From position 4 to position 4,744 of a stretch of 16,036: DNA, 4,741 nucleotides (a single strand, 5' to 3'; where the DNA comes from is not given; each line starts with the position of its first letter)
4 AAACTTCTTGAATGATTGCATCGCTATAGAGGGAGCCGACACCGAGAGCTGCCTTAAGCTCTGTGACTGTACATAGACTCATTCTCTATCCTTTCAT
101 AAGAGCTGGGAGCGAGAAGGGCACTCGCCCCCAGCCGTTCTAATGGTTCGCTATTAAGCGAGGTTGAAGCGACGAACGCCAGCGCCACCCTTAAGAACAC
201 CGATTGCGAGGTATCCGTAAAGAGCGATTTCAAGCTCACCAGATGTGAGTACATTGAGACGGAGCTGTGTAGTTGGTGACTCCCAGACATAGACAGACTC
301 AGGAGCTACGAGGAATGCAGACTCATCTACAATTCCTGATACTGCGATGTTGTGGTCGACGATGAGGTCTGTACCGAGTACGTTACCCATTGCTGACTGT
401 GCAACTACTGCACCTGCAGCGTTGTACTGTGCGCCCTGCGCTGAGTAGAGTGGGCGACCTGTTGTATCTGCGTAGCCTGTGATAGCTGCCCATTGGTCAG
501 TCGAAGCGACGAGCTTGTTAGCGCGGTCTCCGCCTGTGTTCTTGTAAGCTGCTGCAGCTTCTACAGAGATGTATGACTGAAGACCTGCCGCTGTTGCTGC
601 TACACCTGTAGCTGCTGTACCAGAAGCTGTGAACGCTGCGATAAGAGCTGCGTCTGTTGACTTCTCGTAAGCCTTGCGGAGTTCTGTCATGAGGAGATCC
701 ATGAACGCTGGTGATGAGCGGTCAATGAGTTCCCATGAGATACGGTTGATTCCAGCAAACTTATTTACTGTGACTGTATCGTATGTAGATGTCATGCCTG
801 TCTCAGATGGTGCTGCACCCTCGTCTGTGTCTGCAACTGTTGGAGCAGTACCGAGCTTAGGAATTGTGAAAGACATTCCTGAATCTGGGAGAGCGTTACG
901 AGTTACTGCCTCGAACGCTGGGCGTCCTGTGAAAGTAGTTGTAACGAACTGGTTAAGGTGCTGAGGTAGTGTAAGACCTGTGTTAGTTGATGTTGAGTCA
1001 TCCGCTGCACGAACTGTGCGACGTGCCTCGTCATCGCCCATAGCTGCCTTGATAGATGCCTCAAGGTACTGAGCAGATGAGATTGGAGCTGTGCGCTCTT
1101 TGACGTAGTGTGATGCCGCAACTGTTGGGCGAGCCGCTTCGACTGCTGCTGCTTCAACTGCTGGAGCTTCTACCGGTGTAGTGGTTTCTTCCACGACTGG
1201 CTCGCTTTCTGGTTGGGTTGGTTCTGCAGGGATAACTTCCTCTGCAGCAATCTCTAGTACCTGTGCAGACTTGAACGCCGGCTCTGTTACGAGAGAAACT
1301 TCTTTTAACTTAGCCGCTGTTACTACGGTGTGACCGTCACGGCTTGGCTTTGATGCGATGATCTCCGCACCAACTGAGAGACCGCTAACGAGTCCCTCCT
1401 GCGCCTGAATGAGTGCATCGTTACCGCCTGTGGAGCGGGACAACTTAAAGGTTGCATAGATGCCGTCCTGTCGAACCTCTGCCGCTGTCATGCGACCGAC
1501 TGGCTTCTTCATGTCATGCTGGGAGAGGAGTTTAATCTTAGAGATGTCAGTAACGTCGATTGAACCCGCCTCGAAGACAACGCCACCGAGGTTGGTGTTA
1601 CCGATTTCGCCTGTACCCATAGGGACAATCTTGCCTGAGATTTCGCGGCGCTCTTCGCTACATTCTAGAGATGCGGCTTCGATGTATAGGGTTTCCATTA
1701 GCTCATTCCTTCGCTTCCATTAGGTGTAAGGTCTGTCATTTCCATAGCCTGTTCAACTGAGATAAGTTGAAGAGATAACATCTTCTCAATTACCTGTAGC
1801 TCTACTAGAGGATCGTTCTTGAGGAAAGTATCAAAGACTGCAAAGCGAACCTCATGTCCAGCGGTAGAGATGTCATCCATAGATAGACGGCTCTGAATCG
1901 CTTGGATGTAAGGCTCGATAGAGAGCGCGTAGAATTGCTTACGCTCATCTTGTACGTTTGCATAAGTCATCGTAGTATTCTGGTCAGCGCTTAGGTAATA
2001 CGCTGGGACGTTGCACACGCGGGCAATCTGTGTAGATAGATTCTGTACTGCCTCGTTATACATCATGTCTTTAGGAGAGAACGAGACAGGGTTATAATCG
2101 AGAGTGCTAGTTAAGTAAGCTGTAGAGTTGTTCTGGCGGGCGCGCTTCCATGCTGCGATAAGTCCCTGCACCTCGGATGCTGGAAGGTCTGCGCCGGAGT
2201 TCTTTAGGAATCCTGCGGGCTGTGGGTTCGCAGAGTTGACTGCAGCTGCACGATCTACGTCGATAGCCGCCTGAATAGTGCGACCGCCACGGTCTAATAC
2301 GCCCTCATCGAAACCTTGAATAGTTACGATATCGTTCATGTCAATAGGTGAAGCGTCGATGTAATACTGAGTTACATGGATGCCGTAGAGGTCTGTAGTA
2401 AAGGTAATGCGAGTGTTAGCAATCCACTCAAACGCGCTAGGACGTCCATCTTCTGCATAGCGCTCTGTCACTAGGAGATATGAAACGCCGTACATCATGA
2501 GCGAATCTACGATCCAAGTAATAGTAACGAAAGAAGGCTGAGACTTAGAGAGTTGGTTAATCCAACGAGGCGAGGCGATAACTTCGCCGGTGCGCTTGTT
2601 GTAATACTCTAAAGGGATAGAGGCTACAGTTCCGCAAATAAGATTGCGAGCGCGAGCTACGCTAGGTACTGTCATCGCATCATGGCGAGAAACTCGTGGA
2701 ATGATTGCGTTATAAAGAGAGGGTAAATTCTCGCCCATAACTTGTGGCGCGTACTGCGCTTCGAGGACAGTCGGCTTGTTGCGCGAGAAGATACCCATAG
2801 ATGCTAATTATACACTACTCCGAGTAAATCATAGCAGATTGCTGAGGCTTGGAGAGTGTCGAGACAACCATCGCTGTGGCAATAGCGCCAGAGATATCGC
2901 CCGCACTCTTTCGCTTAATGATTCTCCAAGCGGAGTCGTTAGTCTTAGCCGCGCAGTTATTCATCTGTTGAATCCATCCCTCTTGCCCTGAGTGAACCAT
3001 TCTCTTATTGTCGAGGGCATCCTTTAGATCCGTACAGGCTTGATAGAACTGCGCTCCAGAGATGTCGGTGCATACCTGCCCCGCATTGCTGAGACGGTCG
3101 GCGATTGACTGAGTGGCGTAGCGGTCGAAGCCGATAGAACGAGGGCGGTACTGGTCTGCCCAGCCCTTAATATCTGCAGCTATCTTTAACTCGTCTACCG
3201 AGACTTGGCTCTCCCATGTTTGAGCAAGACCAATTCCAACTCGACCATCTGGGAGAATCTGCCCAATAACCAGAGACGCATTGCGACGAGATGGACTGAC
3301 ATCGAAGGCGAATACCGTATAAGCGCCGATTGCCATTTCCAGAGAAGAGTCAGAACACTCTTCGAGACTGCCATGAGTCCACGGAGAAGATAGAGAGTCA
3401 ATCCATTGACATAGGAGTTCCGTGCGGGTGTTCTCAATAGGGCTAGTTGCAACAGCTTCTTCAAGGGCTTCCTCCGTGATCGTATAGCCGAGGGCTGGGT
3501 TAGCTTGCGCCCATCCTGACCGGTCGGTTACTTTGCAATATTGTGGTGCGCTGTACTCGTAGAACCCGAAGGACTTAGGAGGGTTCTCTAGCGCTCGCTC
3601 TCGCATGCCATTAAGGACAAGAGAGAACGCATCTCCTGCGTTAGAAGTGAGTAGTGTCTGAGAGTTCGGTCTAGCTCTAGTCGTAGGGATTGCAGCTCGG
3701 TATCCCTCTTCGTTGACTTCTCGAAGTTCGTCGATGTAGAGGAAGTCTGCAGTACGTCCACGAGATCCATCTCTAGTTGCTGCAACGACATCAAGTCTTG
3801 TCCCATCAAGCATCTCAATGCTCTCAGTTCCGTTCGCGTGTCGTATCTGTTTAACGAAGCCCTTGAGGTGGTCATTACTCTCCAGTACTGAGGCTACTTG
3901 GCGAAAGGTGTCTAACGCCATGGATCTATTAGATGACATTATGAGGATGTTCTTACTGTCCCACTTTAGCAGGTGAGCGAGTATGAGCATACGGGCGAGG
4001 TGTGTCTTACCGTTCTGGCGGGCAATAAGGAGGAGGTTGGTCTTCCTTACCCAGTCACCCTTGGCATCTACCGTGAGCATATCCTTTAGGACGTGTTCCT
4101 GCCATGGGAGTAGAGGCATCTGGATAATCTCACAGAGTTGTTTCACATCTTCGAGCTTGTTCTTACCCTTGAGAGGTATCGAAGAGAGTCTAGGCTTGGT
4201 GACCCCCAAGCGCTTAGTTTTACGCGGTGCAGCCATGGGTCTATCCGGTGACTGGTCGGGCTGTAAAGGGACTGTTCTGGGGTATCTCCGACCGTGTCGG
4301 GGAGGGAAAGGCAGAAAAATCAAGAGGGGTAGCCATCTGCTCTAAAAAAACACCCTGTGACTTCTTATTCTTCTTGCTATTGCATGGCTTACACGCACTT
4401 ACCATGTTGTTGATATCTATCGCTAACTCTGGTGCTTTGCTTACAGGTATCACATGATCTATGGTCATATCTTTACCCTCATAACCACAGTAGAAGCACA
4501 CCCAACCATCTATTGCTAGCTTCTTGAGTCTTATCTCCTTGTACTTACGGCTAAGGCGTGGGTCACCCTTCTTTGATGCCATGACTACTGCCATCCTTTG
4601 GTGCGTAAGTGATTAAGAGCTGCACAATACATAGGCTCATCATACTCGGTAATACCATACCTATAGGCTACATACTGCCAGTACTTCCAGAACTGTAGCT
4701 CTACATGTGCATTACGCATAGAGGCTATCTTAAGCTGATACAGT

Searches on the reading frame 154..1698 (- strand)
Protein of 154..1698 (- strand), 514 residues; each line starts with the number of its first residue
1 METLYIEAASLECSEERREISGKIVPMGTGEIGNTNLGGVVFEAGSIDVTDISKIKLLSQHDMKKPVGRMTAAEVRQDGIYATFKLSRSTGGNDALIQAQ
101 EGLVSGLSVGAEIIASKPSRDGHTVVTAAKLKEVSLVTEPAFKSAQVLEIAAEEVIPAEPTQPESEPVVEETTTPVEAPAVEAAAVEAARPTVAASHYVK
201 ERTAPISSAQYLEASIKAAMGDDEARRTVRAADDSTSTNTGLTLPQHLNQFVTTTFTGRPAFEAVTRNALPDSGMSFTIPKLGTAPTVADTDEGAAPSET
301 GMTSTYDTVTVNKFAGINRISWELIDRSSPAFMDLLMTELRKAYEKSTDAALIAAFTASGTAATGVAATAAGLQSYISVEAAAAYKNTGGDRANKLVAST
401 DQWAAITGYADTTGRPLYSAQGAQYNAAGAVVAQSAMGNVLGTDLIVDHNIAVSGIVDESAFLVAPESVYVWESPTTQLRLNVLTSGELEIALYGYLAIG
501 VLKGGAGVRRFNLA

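Call 15: search_protein_families(library=phrogs, proteins=[window:154-1698:-], max_evalue=0.001)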
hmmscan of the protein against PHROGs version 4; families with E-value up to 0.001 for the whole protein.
window:154-1698:- (514 aa): 7 families
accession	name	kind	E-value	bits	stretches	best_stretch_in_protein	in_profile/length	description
phrog_2263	-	head and packaging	1.5e-66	226.5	1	10-503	31-534/551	major head protein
phrog_617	-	head and packaging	3.4e-20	73.5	1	41-188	47-199/626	major head protein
phrog_80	-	head and packaging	7.6e-18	66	1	33-412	246-491/607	head maturation protease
phrog_10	-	head and packaging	2.1e-12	47.8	1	189-420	333-552/752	major head protein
phrog_3270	-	head and packaging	7.3e-09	35.8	1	38-155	20-134/603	head maturation protease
phrog_544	-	head and packaging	8.3e-07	29.7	1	242-449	11-213/282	major head protein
phrog_4523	-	head and packaging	0.00012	21.9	1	56-227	73-256/644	major head and protease protein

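Call 34: search_dna_similar(query=window:154-1698:-, collection=phages, mode=protein, max_rows=12)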
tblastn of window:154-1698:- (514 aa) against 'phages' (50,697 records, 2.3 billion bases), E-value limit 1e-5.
Records with a match: 199; places in all: 199; records where one place covers at least 80% of the query: 0.
Best place of each record, by identity: <60% 199.
By first word of the organism name: Microbacterium 122; Arthrobacter 56; Gordonia 13; Curtobacterium 2; Rhodococcus 2; Marinomonas 2; Pseudomonas 1; Bacteriophage 1.
By host as written in the record: Microbacterium foliorum NRRL B-24224 84; Arthrobacter sp. ATCC 21022 39; Microbacterium foliorum NRRL B-24224 SEA 31; Arthrobacter globiformis B-2979 7; Arthrobacter sulfureus NRRL B-14730 SEA 5; Gordonia neofelifaecis NRRL 59395 5; Arthrobacter globiformis NRRL B-2979 SEA 4; Microbacterium paraoxydans NWU1 3; and 14 more.
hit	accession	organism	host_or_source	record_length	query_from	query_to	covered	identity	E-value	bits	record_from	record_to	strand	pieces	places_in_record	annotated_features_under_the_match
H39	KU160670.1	Arthrobacter phage Toulouse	Arthrobacter sp. ATCC 21022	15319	4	147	28%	40.7%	2e-17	92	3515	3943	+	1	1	6: major capsid and protease fusion protein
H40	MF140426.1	Arthrobacter phage Seume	Arthrobacter sp. ATCC 21022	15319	4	147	28%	40.7%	2e-17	92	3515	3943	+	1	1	7: major capsid and protease fusion protein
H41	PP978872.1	Arthrobacter phage Sourignavong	Arthrobacter sp. ATCC 21022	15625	4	147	28%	40.7%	2e-17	92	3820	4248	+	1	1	8: major capsid and protease fusion protein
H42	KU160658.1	Arthrobacter phage Muttlie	Arthrobacter sp. ATCC 21022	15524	4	147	28%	40.7%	2e-17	92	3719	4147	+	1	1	7: major capsid and protease fusion protein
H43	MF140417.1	Arthrobacter phage Link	Arthrobacter sp. ATCC 21022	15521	4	147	28%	40.7%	2e-17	92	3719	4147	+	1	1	7: major capsid and protease fusion protein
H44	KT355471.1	Arthrobacter phage Decurro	Arthrobacter sp. ATCC 21022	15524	4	147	28%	40.7%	2e-17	92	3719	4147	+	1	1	major capsid and protease fusion protein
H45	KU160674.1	Arthrobacter phage Yank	Arthrobacter sp. ATCC 21022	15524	4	147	28%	40.7%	2e-17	92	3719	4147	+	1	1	7: major capsid and protease fusion protein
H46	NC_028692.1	Arthrobacter phage Decurro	Arthrobacter sp. ATCC 21022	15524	4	147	28%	40.7%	2e-17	92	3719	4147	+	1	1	major head protein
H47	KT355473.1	Arthrobacter phage Jessica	Arthrobacter sp. ATCC 21022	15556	4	147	28%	40.7%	2e-17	92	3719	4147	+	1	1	major capsid and protease fusion protein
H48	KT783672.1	Arthrobacter phage TymAbreu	Arthrobacter sp. ATCC 21022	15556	4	147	28%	40.7%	2e-17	92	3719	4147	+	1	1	major capsid and protease fusion protein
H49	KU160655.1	Arthrobacter phage Maggie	Arthrobacter sp. ATCC 21022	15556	4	147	28%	40.7%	2e-17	92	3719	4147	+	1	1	7: major capsid and protease fusion protein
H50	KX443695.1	Arthrobacter phage Courtney3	Arthrobacter sp. ATCC 21022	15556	4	147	28%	40.7%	2e-17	92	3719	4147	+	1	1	major capsid and protease fusion protein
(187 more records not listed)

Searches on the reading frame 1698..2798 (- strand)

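Call 15: search_protein_families(library=phrogs, proteins=[window:1698-2798:-], max_evalue=0.001)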
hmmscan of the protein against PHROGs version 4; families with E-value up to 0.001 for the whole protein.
window:1698-2798:- (366 aa): 5 families
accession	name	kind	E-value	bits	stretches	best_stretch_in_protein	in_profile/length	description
phrog_12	-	head and packaging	1.4e-40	141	1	1-359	48-417/646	portal protein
phrog_5929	-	head and packaging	3e-14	53.9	1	191-365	14-190/228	portal protein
phrog_2662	-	head and packaging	3e-08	33.7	1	223-356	270-404/717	portal protein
phrog_21454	-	unknown function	2.5e-05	24.7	1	222-314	28-116/320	-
phrog_2271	-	head and packaging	5.5e-05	22.1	1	223-334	252-360/859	portal protein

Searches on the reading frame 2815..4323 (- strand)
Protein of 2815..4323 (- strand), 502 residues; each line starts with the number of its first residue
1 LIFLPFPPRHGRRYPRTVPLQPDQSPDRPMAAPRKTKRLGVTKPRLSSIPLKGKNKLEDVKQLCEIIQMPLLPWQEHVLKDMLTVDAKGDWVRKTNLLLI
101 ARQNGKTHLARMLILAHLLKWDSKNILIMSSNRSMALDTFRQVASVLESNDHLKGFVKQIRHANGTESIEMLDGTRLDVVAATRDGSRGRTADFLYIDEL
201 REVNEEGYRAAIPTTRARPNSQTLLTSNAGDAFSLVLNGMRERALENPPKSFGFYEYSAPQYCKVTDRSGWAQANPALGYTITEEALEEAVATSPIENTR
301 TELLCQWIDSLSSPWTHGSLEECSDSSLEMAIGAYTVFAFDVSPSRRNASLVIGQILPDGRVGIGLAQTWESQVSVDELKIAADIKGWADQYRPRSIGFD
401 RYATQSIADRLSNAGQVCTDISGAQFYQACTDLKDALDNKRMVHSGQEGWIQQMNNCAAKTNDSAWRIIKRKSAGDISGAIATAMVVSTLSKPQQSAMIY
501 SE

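Call 8: search_protein_families(library=pfam, proteins=[window:2815-4323:-], max_evalue=0.01)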
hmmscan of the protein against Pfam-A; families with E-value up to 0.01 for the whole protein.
window:2815-4323:- (502 aa): 4 families
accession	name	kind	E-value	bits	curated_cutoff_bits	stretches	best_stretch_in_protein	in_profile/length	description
PF03237.21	Terminase_6N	-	1.8e-07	31.4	22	1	98-312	2-205/215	Terminase large subunit, T4likevirus-type, N-terminal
PF20441.4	TerL_nuclease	-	2.5e-07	30.6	24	1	252-292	8-47/286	Terminase large subunit, endonuclease domain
PF03354.21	TerL_ATPase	-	2.9e-05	24.3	23.7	1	97-232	25-164/178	Terminase large subunit, ATPase domain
PF05876.18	GpA_ATPase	-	0.0028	17.8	25.6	1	98-206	32-143/247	Phage terminase large subunit gpA, ATPase domain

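Call 13: search_dna_similar(query=window:2815-4236:-, collection=phages, mode=protein, max_rows=25)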
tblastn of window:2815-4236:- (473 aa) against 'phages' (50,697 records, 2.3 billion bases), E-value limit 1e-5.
Records with a match: 2025; places in all: 2025; records where one place covers at least 80% of the query: 542.
Best place of each record, by identity: <60% 2025.
By first word of the organism name: Mycobacterium 771; Gordonia 267; Microbacterium 234; Arthrobacter 225; Propionibacterium 197; Streptococcus 74; Cutibacterium 44; Corynebacterium 34; Escherichia 30; Aeromonas 17; and 35 more.
By host as written in the record: Mycobacterium smegmatis mc2 155 507; Gordonia terrae 3612 215; Microbacterium foliorum NRRL B-24224 146; Arthrobacter sp. ATCC 21022 141; Mycobacterium smegmatis mc#155 114; Propionibacterium acnes 98; Microbacterium foliorum NRRL B-24224 SEA 66; Cutibacterium acnes 48; and 267 more.
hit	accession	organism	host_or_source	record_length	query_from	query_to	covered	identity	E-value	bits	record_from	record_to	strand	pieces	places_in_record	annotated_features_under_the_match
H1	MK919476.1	Arthrobacter phage EstebanJulior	Arthrobacter sp. ATCC 21022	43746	4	464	97%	29.7%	5e-45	174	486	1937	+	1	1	2: terminase | 1: hypothetical protein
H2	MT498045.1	Arthrobacter phage MamaPearl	Arthrobacter sp. ATCC 21022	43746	4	464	97%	29.7%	5e-45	174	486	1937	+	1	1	2: terminase | 1: hypothetical protein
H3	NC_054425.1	Arthrobacter phage MamaPearl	Arthrobacter sp. ATCC 21022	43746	4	464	97%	29.7%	5e-45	174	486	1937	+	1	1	2: terminase | 1: hypothetical protein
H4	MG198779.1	Arthrobacter phage Urla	Arthrobacter sp. ATCC 21022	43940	4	464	97%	29.7%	8e-45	174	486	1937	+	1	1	terminase | hypothetical protein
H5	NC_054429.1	Arthrobacter phage Urla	Arthrobacter sp. ATCC 21022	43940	4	464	97%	29.7%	8e-45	174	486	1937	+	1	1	terminase | hypothetical protein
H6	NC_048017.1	Microbacterium phage Eden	Microbacterium foliorum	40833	10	461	96%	30.2%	3e-47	181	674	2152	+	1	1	2: terminase large subunit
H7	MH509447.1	Microbacterium phage Eden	Microbacterium foliorum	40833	10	461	96%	30.2%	3e-47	181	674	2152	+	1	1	2: terminase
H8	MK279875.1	Arthrobacter phage Riverdale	Arthrobacter sp. ATCC 21022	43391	4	468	98%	29.2%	3e-43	169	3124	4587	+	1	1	5: terminase | 4: hypothetical protein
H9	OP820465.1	Arthrobacter phage Jumboset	Arthrobacter sp. ATCC 21022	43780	4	468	98%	29.2%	3e-43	169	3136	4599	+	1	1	5: terminase | 4: hypothetical protein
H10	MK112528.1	Arthrobacter phage Beethoven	Arthrobacter sp. (ATCC 21022)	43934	4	468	98%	29.2%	3e-43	169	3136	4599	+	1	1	5: terminase | 4: hypothetical protein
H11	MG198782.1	Arthrobacter phage MeganNoll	Arthrobacter sp. ATCC 21022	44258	4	468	98%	29.2%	3e-43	169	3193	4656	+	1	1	terminase | hypothetical protein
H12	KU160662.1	Arthrobacter phage RAP15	Arthrobacter sp. ATCC 21022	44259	4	468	98%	29.2%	4e-43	169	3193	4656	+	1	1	5: terminase | 4: hypothetical protein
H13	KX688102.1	Arthrobacter phage Oxynfrius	Arthrobacter sp. ATCC 21022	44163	4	464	97%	29.5%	3e-46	178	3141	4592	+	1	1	terminase | hypothetical protein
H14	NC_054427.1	Arthrobacter phage Oxynfrius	Arthrobacter sp. ATCC 21022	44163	4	464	97%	29.5%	3e-46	178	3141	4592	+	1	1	terminase | hypothetical protein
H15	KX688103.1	Arthrobacter phage Greenhouse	Arthrobacter sp. ATCC 21022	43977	4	464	97%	29.5%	4e-46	177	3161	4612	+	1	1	terminase | hypothetical protein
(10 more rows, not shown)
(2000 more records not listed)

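Call 57: find_related_loci(query=window:2815-4236:-, collection=viral_contigs, flank=1200)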
Query window:2815-4236:- (473 aa) in viral_contigs; peptide patterns used: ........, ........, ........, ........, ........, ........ (x = any residue, [..] = any of these).
600 stretches matched a pattern (row limit reached: there are more); 583 encode a relative of the query (tblastn E <= 1e-3); the best 80 are kept; 80 distinct loci.
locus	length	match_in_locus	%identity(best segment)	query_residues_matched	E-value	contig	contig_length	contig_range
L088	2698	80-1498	97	1-473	0e+0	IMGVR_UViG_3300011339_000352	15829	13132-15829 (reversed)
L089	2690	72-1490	95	1-473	0e+0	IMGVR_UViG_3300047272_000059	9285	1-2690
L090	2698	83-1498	93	3-473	0e+0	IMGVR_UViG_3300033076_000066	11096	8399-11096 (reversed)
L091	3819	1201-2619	92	1-473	0e+0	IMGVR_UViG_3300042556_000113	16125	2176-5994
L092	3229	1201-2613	91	1-471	0e+0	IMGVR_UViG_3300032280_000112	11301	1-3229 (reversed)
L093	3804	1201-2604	91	1-468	0e+0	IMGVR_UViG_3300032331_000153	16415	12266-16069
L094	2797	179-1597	90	1-473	0e+0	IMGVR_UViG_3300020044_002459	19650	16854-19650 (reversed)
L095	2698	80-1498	89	1-473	0e+0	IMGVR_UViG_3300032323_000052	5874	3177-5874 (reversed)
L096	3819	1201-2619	89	1-473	0e+0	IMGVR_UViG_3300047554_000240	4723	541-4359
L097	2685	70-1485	89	3-473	0e+0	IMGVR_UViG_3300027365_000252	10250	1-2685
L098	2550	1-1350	92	22-471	0e+0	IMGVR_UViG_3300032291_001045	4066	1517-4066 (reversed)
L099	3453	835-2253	88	1-473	0e+0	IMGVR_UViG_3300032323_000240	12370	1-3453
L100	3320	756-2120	90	19-473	0e+0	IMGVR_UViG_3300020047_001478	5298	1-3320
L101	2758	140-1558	86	1-473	0e+0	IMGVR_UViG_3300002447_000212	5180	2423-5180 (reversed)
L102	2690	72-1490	86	1-473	0e+0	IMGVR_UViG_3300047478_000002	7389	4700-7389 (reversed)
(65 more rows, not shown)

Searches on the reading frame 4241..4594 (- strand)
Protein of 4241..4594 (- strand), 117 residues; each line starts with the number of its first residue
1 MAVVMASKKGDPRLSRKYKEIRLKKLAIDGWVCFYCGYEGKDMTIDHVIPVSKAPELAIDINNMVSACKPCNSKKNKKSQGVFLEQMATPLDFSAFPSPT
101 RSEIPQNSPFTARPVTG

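Call 8: search_protein_families(library=pfam, proteins=[window:4241-4594:-], max_evalue=0.01)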
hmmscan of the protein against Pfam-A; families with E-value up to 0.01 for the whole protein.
window:4241-4594:- (117 aa): 2 families
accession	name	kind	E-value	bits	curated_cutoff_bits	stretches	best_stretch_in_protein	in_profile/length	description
PF01844.29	HNH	-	2.1e-12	47.5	21.4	1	33-78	1-47/47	HNH endonuclease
PF14279.12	HNH_5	-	9.4e-09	35.5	27.5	1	33-80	1-48/56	HNH endonuclease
